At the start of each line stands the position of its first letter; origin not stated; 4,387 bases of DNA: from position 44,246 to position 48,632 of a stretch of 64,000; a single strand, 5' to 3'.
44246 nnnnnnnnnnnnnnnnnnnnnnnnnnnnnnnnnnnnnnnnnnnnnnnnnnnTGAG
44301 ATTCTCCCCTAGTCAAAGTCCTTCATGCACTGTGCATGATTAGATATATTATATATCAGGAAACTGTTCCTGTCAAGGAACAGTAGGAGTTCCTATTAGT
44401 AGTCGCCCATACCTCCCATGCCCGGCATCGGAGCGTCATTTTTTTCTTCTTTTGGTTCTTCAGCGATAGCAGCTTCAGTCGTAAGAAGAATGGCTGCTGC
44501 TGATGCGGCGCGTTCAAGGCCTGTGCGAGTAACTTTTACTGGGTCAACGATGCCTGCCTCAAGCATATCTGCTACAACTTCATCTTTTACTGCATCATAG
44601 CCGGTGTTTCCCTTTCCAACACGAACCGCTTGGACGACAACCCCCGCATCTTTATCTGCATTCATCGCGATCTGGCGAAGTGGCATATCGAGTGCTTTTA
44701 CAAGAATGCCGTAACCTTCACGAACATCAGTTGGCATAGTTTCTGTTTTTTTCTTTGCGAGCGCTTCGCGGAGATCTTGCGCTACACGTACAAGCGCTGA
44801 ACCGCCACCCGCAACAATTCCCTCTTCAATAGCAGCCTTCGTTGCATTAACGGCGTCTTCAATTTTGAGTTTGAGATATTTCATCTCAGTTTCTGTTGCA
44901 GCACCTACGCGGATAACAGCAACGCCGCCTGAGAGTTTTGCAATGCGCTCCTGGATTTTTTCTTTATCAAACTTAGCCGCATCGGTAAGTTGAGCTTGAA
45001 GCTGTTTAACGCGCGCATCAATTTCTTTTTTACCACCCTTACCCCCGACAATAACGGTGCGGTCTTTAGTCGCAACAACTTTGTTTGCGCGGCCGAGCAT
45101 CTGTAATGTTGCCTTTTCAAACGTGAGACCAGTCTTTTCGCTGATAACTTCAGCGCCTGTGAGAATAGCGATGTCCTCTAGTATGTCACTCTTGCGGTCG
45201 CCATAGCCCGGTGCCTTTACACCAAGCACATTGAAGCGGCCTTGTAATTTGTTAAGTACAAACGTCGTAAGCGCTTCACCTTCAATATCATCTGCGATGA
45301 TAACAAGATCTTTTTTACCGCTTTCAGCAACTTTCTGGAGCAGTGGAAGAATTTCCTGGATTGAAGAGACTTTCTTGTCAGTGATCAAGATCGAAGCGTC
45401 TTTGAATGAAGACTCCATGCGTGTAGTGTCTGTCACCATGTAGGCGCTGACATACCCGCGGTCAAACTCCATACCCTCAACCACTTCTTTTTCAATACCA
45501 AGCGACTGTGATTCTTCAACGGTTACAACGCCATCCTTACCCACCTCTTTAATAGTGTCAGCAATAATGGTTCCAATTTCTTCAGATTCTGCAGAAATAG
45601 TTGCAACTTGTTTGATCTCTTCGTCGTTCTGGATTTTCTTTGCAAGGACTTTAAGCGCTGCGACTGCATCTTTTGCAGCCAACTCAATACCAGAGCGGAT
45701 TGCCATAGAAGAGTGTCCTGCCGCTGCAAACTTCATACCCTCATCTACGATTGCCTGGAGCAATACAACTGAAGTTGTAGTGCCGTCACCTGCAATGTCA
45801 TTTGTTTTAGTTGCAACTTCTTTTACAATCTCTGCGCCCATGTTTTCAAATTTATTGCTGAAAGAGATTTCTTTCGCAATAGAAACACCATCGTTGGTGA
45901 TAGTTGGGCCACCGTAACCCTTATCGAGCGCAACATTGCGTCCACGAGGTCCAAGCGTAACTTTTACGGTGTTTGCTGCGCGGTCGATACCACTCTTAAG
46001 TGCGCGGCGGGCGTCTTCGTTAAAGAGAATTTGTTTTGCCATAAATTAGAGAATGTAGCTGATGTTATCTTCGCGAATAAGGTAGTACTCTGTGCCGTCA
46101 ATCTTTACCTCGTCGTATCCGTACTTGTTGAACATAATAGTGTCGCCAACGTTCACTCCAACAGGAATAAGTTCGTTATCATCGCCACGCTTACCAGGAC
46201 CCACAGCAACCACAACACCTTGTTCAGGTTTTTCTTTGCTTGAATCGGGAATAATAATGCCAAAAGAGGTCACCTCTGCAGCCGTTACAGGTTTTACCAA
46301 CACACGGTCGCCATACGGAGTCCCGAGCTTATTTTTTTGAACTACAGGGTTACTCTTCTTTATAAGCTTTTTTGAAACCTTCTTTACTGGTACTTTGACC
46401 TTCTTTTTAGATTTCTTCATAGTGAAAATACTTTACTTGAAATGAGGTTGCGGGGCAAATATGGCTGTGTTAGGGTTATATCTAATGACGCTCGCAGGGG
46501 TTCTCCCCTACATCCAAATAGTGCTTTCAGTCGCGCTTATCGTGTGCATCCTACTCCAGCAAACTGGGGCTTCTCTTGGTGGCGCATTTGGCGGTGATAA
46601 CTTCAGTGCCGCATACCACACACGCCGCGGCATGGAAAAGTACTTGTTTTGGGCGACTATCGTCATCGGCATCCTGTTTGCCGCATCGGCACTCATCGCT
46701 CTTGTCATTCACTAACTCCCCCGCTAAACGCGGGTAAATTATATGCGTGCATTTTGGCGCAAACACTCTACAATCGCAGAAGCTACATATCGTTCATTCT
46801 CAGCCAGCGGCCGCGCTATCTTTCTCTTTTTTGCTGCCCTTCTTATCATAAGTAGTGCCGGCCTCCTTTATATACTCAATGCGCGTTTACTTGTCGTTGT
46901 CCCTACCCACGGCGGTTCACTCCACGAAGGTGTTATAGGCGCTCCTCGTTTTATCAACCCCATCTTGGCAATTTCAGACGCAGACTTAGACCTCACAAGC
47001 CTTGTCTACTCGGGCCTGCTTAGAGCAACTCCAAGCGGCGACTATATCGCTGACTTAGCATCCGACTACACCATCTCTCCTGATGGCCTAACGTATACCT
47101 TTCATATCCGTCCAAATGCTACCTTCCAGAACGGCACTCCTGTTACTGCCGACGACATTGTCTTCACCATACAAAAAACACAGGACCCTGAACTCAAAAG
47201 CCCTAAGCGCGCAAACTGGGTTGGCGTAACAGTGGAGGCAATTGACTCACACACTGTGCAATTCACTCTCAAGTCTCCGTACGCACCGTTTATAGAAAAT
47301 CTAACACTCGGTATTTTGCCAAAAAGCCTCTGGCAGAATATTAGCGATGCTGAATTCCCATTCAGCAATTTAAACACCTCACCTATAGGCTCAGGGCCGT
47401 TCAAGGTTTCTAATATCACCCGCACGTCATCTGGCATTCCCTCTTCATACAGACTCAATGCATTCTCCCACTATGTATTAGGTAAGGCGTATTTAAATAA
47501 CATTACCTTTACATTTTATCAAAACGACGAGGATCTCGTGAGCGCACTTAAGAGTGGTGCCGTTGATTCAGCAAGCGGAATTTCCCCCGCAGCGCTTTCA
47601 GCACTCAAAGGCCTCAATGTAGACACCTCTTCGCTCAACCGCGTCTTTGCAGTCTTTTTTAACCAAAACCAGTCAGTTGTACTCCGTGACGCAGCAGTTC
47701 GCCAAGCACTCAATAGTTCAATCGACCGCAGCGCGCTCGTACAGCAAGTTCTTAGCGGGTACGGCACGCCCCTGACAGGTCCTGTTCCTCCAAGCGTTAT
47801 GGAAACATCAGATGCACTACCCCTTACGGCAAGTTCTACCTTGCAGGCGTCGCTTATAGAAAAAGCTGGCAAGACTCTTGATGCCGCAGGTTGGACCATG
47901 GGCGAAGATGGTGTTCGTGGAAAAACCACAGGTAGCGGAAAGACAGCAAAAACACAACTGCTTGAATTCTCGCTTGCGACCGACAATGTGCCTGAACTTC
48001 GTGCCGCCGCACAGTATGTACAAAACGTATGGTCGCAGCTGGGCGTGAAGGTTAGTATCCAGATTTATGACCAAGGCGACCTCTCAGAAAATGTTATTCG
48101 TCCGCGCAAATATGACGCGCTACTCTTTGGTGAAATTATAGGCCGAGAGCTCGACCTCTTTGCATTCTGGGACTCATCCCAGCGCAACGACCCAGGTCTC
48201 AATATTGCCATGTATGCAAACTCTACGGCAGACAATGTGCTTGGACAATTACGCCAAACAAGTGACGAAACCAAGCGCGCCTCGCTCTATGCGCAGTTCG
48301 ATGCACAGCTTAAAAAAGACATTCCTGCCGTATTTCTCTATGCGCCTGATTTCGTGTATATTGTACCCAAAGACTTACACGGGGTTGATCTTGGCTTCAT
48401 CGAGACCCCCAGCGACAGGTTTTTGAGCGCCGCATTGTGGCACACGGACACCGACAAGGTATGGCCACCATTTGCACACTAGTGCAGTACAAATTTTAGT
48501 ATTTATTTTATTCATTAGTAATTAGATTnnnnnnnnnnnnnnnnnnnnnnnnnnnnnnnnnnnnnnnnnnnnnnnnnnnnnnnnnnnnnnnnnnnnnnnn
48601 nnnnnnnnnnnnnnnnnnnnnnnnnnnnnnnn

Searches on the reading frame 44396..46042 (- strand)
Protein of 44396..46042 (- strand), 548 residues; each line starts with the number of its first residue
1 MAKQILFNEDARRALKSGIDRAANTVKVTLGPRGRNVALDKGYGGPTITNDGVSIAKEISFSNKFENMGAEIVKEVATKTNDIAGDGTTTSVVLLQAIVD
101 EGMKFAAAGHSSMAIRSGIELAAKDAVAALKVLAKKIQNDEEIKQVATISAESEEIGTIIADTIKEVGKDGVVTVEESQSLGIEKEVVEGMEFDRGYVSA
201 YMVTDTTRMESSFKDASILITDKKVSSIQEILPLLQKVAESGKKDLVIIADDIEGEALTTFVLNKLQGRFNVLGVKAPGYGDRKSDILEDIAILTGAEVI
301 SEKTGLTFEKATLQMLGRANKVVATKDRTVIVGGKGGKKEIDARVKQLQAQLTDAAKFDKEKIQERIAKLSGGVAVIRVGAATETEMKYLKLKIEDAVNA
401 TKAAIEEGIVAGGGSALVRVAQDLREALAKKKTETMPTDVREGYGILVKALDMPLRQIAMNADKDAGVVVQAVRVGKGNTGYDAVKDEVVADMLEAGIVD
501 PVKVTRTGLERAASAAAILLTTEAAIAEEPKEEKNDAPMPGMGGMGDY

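Call 83: search_protein_families(library=pfam, proteins=[window:44396-46042:-], max_evalue=0.00001)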
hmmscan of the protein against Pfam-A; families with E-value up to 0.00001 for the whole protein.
window:44396-46042:- (548 aa): 1 family
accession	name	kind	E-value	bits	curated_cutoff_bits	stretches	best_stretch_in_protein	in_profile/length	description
PF00118.29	Cpn60_TCP1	-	2.4e-65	221.6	34.3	1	23-528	2-488/490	TCP-1/cpn60 chaperonin family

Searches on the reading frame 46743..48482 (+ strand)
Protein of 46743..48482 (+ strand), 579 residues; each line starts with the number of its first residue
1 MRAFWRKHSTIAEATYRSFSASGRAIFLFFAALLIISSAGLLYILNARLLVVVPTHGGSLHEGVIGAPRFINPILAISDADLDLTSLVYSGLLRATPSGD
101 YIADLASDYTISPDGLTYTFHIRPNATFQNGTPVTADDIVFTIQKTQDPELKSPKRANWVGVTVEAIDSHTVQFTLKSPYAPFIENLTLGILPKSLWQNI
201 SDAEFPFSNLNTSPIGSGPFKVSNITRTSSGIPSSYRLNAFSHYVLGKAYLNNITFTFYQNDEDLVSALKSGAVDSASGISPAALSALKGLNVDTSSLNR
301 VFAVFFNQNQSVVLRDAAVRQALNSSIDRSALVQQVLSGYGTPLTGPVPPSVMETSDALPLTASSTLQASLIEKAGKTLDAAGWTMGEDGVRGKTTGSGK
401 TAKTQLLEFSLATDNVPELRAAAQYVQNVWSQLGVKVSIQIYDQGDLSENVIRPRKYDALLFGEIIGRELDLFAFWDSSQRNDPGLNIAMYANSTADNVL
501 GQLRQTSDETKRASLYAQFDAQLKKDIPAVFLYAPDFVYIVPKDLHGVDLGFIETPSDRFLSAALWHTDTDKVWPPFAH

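Call 83: search_protein_families(library=pfam, proteins=[window:46743-48482:+], max_evalue=0.00001)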
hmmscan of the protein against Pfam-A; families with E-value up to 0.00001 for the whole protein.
window:46743-48482:+ (579 aa): 1 family
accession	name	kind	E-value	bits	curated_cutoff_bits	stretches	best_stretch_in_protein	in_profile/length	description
PF00496.27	SBP_bac_5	-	9.3e-75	252.5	32.4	1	102-463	3-345/368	Bacterial extracellular solute-binding proteins, family 5 Middle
